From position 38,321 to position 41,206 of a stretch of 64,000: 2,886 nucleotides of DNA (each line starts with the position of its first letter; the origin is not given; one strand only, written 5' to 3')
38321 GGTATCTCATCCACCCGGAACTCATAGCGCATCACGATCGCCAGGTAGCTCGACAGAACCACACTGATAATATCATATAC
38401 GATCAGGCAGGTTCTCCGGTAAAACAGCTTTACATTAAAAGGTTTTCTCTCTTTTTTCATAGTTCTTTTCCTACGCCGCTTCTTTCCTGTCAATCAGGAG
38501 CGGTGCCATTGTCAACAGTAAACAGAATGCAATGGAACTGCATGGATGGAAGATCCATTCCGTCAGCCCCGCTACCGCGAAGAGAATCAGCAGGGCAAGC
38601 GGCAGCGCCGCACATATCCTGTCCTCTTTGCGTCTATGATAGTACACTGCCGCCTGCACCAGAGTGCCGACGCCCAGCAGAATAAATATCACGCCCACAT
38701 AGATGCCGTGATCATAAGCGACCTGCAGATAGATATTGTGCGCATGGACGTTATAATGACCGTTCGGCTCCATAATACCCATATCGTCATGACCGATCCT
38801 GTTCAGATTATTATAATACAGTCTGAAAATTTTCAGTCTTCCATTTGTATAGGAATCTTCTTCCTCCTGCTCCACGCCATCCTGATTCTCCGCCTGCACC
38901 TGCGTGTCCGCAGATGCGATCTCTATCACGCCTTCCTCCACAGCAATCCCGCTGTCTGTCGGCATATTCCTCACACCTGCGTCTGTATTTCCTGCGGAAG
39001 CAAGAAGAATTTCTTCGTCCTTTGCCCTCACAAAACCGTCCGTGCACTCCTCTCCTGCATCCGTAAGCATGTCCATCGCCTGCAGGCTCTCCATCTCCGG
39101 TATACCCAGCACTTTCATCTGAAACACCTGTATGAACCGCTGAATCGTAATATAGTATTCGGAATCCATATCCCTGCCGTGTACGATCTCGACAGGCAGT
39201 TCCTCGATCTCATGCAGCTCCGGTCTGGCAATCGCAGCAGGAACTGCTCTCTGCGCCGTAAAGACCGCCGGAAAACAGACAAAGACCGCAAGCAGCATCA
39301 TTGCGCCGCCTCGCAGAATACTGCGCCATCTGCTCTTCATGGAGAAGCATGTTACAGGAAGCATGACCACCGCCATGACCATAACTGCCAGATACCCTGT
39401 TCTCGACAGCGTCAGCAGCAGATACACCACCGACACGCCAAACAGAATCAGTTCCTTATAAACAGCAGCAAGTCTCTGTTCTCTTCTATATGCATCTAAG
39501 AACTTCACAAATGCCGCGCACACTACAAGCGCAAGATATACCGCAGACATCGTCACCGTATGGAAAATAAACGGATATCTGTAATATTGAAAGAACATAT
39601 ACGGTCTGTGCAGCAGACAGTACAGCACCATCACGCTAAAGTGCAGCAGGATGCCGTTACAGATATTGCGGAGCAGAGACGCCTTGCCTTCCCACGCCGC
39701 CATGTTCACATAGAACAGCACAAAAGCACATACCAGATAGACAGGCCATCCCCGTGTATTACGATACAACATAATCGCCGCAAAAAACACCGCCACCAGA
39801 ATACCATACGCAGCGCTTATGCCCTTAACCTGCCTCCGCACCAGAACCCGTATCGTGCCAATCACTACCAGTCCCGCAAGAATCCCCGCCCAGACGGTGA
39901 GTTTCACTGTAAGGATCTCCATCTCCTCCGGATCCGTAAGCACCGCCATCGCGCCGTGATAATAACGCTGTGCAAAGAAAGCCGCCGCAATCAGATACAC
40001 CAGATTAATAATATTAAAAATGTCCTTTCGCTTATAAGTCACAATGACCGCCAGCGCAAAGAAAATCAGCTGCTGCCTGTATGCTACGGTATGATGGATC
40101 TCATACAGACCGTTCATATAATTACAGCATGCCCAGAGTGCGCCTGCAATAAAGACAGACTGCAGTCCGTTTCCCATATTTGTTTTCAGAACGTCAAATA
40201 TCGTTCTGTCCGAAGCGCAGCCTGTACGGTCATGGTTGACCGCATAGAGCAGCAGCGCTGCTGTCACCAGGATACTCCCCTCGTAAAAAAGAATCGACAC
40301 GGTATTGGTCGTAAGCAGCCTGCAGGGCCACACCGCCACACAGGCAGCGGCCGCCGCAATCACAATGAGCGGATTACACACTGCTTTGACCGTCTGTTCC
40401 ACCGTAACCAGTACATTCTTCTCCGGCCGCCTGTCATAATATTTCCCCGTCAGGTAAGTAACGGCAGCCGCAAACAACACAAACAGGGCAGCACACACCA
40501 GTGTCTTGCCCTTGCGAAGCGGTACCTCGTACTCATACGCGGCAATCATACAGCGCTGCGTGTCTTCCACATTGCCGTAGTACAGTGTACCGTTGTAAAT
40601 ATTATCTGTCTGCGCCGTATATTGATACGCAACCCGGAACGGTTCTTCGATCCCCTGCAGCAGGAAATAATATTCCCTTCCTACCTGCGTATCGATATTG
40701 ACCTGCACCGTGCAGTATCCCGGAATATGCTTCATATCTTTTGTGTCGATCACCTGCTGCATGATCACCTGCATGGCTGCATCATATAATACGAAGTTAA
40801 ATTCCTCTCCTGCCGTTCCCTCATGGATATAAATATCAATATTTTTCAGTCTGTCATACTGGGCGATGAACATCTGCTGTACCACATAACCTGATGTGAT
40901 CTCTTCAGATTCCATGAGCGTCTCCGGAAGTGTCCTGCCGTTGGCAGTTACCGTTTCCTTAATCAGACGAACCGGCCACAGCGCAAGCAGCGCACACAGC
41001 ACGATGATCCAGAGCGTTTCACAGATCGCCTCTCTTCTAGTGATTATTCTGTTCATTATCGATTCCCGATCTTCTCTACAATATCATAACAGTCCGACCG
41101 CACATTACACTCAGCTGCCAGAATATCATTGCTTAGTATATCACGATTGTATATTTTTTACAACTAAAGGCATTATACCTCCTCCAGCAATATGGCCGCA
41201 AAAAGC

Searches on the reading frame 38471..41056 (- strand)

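Call 4: search_protein_families(library=pfam, proteins=[window:38471-41056:-], max_evalue=0.01)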
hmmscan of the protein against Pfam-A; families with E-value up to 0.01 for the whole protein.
window:38471-41056:- (861 aa): 2 families
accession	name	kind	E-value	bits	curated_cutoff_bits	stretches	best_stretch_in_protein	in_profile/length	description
PF04932.20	Wzy_C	-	0.00016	22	31.7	1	539-601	3-62/149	O-Antigen ligase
PF09534.15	Trp_oprn_chp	-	0.0041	17.4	29.6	1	186-282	4-99/180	Tryptophan-associated transmembrane protein (Trp_oprn_chp)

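Call 14: search_protein_families(library=ncbifam, proteins=[window:38471-41056:-], max_evalue=0.01)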
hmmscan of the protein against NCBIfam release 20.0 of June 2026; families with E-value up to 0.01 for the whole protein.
window:38471-41056:- (861 aa): 0 families

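Call 64: search_protein_families(library=pfam, alignment_id=A5, max_evalue=0.1)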
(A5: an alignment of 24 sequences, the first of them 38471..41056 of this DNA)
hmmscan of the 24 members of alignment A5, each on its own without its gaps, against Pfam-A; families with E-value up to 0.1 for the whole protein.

A. member 1, window:38471-41056:- (861 aa): 2 families
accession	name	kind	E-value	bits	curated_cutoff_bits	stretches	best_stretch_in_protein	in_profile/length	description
PF04932.20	Wzy_C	-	0.00016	22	31.7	2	539-601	3-62/149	O-Antigen ligase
PF09534.15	Trp_oprn_chp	-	0.0041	17.4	29.6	1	186-282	4-99/180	Tryptophan-associated transmembrane protein (Trp_oprn_chp)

B. families by the number of members that match (of 24 scanned): 7 families
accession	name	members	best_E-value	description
PF04932.20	Wzy_C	24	2e-07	O-Antigen ligase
PF11992.13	TgpA_N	1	0.00053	TgpA N-terminal domain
PF09534.15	Trp_oprn_chp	1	0.0041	Tryptophan-associated transmembrane protein (Trp_oprn_chp)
PF05961.16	Chordopox_A13L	1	0.022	Chordopoxvirus A13L protein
PF19857.4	DUF6332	1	0.025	Family of unknown function (DUF6332)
PF04588.18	HIG_1_N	1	0.05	Hypoxia induced protein conserved region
PF04418.17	DUF543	1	0.065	Domain of unknown function (DUF543)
